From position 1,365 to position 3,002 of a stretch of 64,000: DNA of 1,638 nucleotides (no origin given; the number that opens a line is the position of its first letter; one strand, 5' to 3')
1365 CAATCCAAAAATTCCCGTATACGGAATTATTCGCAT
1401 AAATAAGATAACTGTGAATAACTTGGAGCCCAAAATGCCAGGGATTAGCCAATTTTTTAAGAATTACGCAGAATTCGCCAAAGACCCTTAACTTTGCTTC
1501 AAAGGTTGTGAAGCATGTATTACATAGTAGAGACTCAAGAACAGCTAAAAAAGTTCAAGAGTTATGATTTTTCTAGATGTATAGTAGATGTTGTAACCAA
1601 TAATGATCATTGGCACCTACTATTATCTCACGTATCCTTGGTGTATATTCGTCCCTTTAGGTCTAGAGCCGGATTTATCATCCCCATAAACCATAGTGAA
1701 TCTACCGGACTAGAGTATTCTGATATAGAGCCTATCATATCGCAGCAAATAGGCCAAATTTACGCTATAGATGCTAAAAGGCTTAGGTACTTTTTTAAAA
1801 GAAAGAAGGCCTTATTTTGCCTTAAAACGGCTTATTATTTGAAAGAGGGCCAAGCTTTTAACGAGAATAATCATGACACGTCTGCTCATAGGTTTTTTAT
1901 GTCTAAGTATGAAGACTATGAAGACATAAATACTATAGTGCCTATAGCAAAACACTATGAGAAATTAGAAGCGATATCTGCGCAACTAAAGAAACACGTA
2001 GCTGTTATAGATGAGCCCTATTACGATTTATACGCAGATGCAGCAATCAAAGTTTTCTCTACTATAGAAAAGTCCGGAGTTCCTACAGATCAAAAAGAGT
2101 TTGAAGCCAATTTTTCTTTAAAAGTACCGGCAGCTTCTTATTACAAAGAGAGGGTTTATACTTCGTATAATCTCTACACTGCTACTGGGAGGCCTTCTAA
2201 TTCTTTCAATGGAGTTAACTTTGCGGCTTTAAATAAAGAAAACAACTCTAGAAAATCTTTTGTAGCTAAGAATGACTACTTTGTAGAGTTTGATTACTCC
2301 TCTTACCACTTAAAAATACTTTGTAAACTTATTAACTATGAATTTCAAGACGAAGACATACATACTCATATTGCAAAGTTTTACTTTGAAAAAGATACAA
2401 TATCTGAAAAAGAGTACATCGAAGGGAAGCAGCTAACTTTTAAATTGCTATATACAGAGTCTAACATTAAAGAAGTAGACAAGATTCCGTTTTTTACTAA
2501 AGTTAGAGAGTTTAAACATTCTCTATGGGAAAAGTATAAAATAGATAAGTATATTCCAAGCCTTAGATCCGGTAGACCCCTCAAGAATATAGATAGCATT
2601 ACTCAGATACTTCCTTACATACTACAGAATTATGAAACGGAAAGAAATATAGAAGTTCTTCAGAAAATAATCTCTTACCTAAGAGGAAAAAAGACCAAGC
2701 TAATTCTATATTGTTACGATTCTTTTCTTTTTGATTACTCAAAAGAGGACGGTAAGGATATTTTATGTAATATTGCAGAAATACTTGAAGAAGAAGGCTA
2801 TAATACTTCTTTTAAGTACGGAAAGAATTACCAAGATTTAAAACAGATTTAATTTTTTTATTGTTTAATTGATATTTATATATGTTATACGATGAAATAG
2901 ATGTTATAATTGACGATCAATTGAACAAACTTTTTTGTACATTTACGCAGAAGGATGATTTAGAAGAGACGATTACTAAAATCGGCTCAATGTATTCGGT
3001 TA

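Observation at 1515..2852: A second, divergent family A polymerase-like gene without an exonuclease domain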

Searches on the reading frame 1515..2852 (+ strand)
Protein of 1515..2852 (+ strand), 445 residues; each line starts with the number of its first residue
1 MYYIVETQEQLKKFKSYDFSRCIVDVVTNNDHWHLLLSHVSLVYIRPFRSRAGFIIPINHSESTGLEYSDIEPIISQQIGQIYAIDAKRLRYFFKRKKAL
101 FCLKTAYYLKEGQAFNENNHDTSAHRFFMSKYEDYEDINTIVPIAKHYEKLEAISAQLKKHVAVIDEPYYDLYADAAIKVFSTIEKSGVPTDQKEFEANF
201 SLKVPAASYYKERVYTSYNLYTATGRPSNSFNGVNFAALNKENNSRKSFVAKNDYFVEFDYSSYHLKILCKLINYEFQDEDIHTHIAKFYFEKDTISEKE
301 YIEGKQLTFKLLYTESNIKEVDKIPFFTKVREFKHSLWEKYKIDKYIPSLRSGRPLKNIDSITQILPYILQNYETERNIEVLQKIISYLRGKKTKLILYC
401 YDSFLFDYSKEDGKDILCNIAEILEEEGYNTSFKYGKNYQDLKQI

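Call 3: search_protein_families(library=pfam, proteins=[window:1515-2852:+], max_evalue=1)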
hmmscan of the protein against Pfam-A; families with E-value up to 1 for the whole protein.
window:1515-2852:+ (445 aa): 0 families

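Call 4: search_protein_families(library=phrogs, proteins=[window:1515-2852:+], max_evalue=0.01)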
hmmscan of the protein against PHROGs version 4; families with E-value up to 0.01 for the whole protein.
window:1515-2852:+ (445 aa): 2 families
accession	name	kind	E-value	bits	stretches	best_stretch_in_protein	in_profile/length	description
phrog_17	-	DNA, RNA and nucleotide metabolism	9.3e-06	24.8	1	212-313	959-1074/1445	DNA polymerase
phrog_18395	-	unknown function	0.00084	19.5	1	229-316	12-98/348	-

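Call 6: search_dna_similar(query=window:1515-2852:+, collection=phages, mode=protein, max_rows=40, max_evalue=0.001)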
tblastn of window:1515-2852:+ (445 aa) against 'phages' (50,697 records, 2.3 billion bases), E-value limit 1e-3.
Records with a match: 18; places in all: 18; records where one place covers at least 80% of the query: 4.
Best place of each record, by identity: <60% 18.
By first word of the organism name: Microbacterium 12; Flavobacterium 4; uncultured 1; Microcystis 1.
By host as written in the record: Microbacterium foliorum NRRL B-24224 7; Microbacterium foliorum NRRL B-24224 SEA 5; Flavobacterium sp. LMO8 4; - 1; Microcystis elabens 1.
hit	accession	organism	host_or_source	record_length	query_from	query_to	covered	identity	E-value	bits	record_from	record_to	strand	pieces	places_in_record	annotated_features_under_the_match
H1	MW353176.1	Flavobacterium phage vB_FspM_immuto_3-5A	Flavobacterium sp. LMO8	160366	1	438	98%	35.2%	4e-73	255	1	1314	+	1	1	DNA polymerase family A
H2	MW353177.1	Flavobacterium phage vB_FspM_immuto_13-6C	Flavobacterium sp. LMO8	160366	1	438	98%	35.2%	4e-73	255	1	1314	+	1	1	DNA polymerase family A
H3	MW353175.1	Flavobacterium phage vB_FspM_immuto_2-6A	Flavobacterium sp. LMO8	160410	1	438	98%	35.2%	4e-73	255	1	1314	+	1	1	DNA polymerase family A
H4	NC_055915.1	Flavobacterium phage vB_FspM_immuto_2-6A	Flavobacterium sp. LMO8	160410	1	438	98%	35.2%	4e-73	255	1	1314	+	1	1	DNA polymerase family A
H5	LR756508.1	uncultured phage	metagenomic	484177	139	445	69%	32.8%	6e-50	188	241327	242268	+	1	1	record has no annotation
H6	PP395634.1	Microcystis phage Mel-JY01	Microcystis elabens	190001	128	425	67%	27.2%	2e-18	94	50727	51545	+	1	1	hypothetical protein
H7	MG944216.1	Microbacterium phage Pajaza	Microbacterium foliorum NRRL B-24224 SEA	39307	213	313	23%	31.9%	2e-6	57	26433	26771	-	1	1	35: DNA polymerase I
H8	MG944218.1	Microbacterium phage Pikmin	Microbacterium foliorum NRRL B-24224 SEA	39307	213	313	23%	31.9%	2e-6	57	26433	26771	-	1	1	35: DNA polymerase I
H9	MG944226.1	Microbacterium phage Casey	Microbacterium foliorum NRRL B-24224 SEA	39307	213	313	23%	31.9%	2e-6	57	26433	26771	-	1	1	35: DNA polymerase I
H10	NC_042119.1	Microbacterium phage Pikmin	Microbacterium foliorum NRRL B-24224 SEA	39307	213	313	23%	31.9%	2e-6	57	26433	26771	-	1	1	35: DNA polymerase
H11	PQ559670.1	Microbacterium phage Fulton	Microbacterium foliorum NRRL B-24224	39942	213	313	23%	28.3%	9e-5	51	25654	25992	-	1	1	37: DNA polymerase I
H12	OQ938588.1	Microbacterium phage CaptainRex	Microbacterium foliorum NRRL B-24224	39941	213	313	23%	28.3%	9e-5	51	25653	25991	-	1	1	37: DNA polymerase I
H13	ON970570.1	Microbacterium phage Librie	Microbacterium foliorum NRRL B-24224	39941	213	313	23%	28.3%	9e-5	51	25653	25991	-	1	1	37: DNA polymerase I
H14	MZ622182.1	Microbacterium phage Hasitha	Microbacterium foliorum NRRL B-24224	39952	213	313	23%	28.3%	9e-5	51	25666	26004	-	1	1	37: DNA polymerase I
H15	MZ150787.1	Microbacterium phage QuadZero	Microbacterium foliorum NRRL B-24224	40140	213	313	23%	28.3%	9e-5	51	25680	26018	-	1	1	37: DNA polymerase I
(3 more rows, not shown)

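Call 7: get_annotated_region(hit=H4, flank=15000)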
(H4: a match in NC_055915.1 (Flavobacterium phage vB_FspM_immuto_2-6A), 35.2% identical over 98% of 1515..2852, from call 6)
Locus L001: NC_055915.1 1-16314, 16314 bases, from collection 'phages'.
description: Flavobacterium phage vB_FspM_immuto_2-6A, complete genome.
organism: Flavobacterium phage vB_FspM_immuto_2-6A (NCBI taxid 2801477)
taxonomy: Viruses; Duplodnaviria; Heunggongvirae; Uroviricota; Caudoviricetes; Immutovirus; Immutovirus immuto
host: Flavobacterium sp. LMO8; source: Baltic Sea mesocosm; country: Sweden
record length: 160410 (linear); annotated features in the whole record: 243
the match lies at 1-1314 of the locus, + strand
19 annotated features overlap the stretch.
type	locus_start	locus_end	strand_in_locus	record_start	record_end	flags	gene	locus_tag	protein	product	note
CDS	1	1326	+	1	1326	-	-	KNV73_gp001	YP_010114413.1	DNA polymerase family A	-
CDS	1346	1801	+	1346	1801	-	-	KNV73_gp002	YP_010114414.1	hypothetical protein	-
CDS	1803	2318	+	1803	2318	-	-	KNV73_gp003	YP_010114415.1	hypothetical protein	-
CDS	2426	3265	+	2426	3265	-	-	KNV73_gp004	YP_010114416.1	ssDNA binding protein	-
CDS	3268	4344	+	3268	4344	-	-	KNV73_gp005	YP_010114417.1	recombinase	RecA/RadA recombinase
CDS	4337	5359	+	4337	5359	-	-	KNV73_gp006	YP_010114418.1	5'-3' exonuclease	5'-3' exonuclease, N-terminal resolvase-like domain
CDS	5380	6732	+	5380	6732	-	-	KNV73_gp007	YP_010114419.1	replicative DNA helicase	Replicative DNA helicase, DnaB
CDS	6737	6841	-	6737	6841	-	-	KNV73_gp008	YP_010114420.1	hypothetical protein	-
CDS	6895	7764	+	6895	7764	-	-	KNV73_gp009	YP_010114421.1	ribonucleotide reductase, beta subunit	Ribonucleotide reductase, beta subunit, NrdF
CDS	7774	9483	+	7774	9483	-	-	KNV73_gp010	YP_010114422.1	ribonucleotide reductase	Ribonucleotide reductase, alpha subunit, NrdA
CDS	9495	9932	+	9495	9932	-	-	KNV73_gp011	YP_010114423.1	endonuclease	Endonuclease related to archaeal Holliday junction resolvase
CDS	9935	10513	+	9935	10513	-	-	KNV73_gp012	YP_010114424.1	nuclease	DNA/RNA endonuclease G, NUC1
CDS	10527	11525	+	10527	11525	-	-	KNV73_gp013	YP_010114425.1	lectin C-type domain-containing protein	-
CDS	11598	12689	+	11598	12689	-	-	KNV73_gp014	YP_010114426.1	hypothetical protein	-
CDS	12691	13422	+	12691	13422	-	-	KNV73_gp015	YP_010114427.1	cohesin domain-containing protein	-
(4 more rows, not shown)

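Call 8: get_annotated_region(hit=H6, flank=8000)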
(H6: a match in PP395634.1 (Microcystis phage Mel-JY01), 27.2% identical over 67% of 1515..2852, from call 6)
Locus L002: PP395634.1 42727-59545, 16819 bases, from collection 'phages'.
description: Microcystis phage Mel-JY01, complete genome.
organism: Microcystis phage Mel-JY01 (NCBI taxid 3126653)
taxonomy: Viruses; Duplodnaviria; Heunggongvirae; Uroviricota; Caudoviricetes
host: Microcystis elabens; source: -; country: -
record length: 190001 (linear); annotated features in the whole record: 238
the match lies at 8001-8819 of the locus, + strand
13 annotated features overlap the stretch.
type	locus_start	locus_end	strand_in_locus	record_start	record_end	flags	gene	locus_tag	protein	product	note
CDS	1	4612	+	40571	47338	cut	-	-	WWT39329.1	hypothetical protein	-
CDS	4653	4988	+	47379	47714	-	-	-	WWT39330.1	hypothetical protein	-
CDS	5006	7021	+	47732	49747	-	-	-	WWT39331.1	hypothetical protein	-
CDS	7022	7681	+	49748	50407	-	-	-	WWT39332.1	hypothetical protein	-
CDS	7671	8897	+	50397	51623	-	-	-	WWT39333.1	hypothetical protein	-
CDS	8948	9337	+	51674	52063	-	-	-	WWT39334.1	hypothetical protein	-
CDS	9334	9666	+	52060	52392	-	-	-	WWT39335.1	hypothetical protein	-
CDS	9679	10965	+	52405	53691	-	-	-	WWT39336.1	hypothetical protein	-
CDS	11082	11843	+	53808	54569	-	-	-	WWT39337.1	hypothetical protein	-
CDS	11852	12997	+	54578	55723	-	-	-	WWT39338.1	RecA RecA/RadA recombinase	-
CDS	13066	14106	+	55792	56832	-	-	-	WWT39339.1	DNA polymerase I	TIGR00593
CDS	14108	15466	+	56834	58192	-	-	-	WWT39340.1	helicase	41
CDS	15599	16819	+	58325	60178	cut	-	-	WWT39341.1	hypothetical protein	-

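Call 9: find_homologous_proteins(query=window:1515-2852:+, max_evalue=0.001)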
Query window:1515-2852:+ (445 aa): 2235 proteins with E <= 0.001 among 4887 candidates; the best 120 are listed.
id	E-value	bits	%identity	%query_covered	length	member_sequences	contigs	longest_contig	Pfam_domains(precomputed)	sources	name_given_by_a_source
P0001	2.9e-268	908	89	100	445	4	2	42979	PF00476.27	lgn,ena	-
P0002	2.4e-266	902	89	100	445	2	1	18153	PF00476.27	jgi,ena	jgi:hypothetical protein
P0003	4.4e-259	878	86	100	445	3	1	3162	PF00476.27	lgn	-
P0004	1.8e-239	813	79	100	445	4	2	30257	-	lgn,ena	-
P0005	1.1e-199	682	66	100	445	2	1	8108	PF00476.27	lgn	-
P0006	2.1e-196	671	66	100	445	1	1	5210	PF00476.27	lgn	-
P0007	6.6e-196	670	65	100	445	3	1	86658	-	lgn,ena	-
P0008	1.8e-193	662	65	100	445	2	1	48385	-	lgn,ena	-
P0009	2.0e-191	655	64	99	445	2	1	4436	-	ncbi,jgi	jgi:hypothetical protein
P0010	4.0e-185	634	62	100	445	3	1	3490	PF00476.27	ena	-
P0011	2.1e-178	612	61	100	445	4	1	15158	PF00476.27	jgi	-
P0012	2.6e-178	612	61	100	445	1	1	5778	PF00476.27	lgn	-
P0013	7.0e-178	610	61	100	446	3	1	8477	PF00476.27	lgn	-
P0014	4.0e-176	604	60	100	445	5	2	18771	-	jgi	jgi:hypothetical protein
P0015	5.7e-176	604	61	100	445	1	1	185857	PF00476.27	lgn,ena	-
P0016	5.6e-175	601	60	100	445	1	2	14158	PF00476.27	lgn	-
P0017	1.1e-174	600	59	99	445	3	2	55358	PF00476.27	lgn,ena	-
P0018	5.2e-167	574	59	100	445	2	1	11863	PF00476.27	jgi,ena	-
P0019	8.4e-166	570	58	100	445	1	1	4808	PF00476.27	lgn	-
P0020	1.2e-165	570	56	100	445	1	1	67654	PF00476.27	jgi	jgi:hypothetical protein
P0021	2.0e-162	559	54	100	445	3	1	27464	PF00476.27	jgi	-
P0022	1.3e-156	540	56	100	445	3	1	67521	PF00476.27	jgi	-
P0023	2.3e-156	539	56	100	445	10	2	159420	PF00476.27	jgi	jgi:hypothetical protein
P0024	2.0e-155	536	55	100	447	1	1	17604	PF00476.27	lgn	-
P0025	8.9e-155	534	54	100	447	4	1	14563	PF00476.27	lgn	-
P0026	1.0e-154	534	55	100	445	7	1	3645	PF00476.27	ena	-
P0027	9.3e-154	531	54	100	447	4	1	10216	PF00476.27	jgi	-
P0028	1.1e-153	530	54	100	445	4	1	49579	PF00476.27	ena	-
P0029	1.8e-153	530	55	100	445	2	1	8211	PF00476.27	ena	-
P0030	1.9e-153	530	55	100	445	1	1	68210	PF00476.27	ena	-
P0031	2.2e-153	529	54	100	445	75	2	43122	PF00476.27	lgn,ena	-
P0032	2.5e-153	529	54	100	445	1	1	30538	PF00476.27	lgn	-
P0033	2.8e-153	529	53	100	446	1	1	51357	PF00476.27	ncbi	-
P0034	4.1e-153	529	55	100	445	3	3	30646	PF00476.27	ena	-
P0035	8.1e-153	528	54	100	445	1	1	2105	PF00476.27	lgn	-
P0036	1.2e-152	527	52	100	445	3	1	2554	PF00476.27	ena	-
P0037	4.0e-152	525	54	100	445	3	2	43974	PF00476.27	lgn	-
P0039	7.5e-151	521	52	100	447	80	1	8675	PF00476.27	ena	-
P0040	2.9e-150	519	52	100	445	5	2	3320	PF00476.27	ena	-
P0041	1.8e-149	517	54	100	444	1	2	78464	PF00476.27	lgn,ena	-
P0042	2.4e-149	516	53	100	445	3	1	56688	PF00476.27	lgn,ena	-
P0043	3.0e-149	516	52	100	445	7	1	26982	PF00476.27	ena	-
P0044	1.9e-148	513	54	100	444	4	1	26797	PF00476.27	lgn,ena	-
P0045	2.8e-148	513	54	100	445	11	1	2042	PF00476.27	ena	-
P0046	3.1e-148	513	53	100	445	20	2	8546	PF00476.27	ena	-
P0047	3.7e-148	512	52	100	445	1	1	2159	PF00476.27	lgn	-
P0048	6.9e-148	511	51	100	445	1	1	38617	PF00476.27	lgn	-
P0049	2.8e-147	509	53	100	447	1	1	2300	PF00476.27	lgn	-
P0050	1.4e-146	507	53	100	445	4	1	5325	PF00476.27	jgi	jgi:hypothetical protein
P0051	1.5e-146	507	53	100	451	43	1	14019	PF00476.27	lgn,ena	-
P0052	2.5e-144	500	51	100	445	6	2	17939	PF00476.27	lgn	-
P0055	1.4e-142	494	51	100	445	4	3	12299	PF00476.27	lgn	-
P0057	1.8e-141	490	54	93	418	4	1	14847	PF00476.27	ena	-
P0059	1.4e-139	484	50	100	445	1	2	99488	PF00476.27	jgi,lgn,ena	-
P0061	1.8e-133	464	51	100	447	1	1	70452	PF00476.27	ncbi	-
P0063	6.0e-130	452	47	100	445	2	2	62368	PF00476.27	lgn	-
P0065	9.5e-128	445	52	88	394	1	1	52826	PF00476.27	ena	-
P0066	1.5e-127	444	47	100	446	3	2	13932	PF00476.27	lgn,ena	-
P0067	2.0e-127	444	47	100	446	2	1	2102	PF00476.27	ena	-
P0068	3.8e-127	443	51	88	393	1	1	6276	PF00476.27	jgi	-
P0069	2.3e-126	440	50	88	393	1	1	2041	PF00476.27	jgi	-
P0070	2.6e-126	440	47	100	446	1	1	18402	PF00476.27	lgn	-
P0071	6.1e-126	439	50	88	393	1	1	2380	PF00476.27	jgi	jgi:hypothetical protein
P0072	1.3e-125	438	50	88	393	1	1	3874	PF00476.27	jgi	jgi:hypothetical protein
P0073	1.4e-125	438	50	88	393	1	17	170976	PF00476.27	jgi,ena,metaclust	jgi:hypothetical protein|metaclust:\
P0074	2.2e-125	437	50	88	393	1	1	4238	PF00476.27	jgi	-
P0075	5.3e-125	436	50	88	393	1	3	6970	PF00476.27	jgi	jgi:hypothetical protein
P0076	6.4e-125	436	46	100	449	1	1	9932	PF00476.27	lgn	-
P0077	3.7e-124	433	53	88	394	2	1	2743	PF00476.27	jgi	jgi:hypothetical protein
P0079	9.6e-121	422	50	88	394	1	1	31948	PF00476.27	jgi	-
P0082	5.2e-112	393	44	100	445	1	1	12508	PF00476.27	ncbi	-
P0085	1.2e-106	376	42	100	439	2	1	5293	PF00476.27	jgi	-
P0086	4.5e-105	370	42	100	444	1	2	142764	-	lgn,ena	-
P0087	9.2e-104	366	42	100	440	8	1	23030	PF00476.27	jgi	-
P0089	1.4e-101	359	42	100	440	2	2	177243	PF00476.27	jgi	-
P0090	5.9e-101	357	49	78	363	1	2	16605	PF00476.27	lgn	-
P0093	1.6e-98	349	40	100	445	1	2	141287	PF00476.27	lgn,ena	-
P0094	8.5e-98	346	40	100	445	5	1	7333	PF00476.27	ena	-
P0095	2.8e-94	335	41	100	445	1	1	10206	PF00476.27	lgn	-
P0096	2.0e-93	332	43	95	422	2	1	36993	PF00476.27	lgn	-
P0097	1.9e-90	322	53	60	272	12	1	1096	PF00476.27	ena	-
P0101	6.6e-88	314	39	99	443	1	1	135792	-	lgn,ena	-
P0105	3.9e-86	308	38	100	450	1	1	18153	PF00476.27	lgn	-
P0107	4.9e-86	308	39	100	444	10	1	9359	PF00476.27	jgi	jgi:uncharacterized protein YcgL (UPF0745 family)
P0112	2.7e-85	305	38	98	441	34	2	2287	PF00476.27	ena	-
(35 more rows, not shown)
